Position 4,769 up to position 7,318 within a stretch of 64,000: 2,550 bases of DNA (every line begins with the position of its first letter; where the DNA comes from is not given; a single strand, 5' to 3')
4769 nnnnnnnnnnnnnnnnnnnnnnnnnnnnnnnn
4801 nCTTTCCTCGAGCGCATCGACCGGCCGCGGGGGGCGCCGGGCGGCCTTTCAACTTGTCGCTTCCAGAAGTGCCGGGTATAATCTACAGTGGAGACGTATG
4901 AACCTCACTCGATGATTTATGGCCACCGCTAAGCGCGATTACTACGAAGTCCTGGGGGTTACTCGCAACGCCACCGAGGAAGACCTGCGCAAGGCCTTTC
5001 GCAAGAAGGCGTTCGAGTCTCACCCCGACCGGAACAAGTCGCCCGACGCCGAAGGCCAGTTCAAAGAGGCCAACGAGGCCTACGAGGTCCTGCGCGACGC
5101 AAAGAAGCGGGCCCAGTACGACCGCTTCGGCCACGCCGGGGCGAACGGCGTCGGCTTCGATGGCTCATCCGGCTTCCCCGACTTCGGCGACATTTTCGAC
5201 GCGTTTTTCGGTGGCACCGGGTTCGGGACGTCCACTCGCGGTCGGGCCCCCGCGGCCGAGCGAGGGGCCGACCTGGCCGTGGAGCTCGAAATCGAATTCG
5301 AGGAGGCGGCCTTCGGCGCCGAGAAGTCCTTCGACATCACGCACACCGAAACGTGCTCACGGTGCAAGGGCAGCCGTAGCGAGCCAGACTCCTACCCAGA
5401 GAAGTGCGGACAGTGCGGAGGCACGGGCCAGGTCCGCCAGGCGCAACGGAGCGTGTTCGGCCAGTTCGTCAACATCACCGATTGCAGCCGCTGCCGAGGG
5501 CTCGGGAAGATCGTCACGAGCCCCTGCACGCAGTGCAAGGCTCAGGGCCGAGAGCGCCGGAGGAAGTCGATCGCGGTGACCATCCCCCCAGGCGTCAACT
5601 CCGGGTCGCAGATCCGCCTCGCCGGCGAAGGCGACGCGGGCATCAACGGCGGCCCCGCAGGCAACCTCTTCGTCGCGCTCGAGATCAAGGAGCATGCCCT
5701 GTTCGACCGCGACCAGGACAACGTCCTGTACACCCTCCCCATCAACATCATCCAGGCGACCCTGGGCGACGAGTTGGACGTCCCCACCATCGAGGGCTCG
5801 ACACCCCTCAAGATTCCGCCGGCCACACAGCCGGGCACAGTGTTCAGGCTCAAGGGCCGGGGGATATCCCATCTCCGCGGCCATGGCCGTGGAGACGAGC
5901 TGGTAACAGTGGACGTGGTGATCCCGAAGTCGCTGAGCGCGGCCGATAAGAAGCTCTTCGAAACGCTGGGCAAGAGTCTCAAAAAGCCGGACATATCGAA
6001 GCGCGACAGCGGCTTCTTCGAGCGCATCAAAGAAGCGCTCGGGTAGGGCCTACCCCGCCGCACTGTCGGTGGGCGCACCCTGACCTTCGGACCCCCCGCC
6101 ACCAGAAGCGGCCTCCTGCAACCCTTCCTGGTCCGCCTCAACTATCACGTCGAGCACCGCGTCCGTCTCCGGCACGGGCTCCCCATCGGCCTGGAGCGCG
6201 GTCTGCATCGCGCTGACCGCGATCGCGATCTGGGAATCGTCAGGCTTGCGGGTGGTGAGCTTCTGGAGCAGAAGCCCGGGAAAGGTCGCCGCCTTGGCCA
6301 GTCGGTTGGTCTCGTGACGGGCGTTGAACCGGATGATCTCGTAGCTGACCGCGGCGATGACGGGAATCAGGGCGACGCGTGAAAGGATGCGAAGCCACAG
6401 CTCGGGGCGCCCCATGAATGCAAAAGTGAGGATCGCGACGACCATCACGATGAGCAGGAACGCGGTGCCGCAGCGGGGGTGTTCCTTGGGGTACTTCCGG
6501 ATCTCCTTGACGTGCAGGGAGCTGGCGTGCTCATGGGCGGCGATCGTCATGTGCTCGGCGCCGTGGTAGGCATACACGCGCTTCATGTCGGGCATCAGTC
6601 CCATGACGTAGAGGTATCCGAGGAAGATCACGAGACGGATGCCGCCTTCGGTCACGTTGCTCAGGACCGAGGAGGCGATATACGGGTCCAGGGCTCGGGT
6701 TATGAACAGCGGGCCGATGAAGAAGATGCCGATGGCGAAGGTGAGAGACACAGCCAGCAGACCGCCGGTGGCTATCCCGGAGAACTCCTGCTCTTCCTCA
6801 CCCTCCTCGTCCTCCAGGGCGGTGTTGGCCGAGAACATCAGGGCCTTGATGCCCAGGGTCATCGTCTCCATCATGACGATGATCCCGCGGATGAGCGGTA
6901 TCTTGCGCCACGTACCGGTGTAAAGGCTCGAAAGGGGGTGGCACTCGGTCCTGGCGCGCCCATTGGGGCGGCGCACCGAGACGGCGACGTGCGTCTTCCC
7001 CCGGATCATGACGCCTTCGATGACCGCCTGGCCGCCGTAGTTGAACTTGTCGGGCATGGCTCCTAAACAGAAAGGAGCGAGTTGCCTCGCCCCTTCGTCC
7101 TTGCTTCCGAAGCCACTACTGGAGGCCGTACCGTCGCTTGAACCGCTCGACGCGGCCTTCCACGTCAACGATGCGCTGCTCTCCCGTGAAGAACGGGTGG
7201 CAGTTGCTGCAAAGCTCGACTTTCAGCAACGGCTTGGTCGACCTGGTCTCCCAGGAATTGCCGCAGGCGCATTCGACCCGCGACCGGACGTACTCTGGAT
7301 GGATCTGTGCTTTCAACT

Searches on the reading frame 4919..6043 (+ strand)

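Call 42: search_protein_families(library=pfam, proteins=[window:4919-6043:+], max_evalue=0.00001)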
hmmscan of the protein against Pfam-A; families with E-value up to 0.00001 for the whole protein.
window:4919-6043:+ (375 aa): 3 families
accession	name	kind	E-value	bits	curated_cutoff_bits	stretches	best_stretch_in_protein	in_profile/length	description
PF01556.23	DnaJ_C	-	2.6e-47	161.1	26.6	1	120-336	2-152/152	DnaJ C terminal domain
PF00226.36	DnaJ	-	4.1e-24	84.9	27.8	1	7-68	1-63/63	DnaJ domain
PF00684.25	DnaJ_CXXCXGXG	-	4.2e-14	53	32.7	1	146-210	1-65/65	DnaJ central domain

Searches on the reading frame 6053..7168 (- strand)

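Call 42: search_protein_families(library=pfam, proteins=[window:6053-7168:-], max_evalue=0.00001)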
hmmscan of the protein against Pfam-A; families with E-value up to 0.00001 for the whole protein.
window:6053-7168:- (372 aa): 1 family
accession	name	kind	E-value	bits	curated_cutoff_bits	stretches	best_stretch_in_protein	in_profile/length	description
PF07136.16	DUF1385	-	5.1e-80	268.5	22.1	1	90-326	1-226/227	Protein of unknown function (DUF1385)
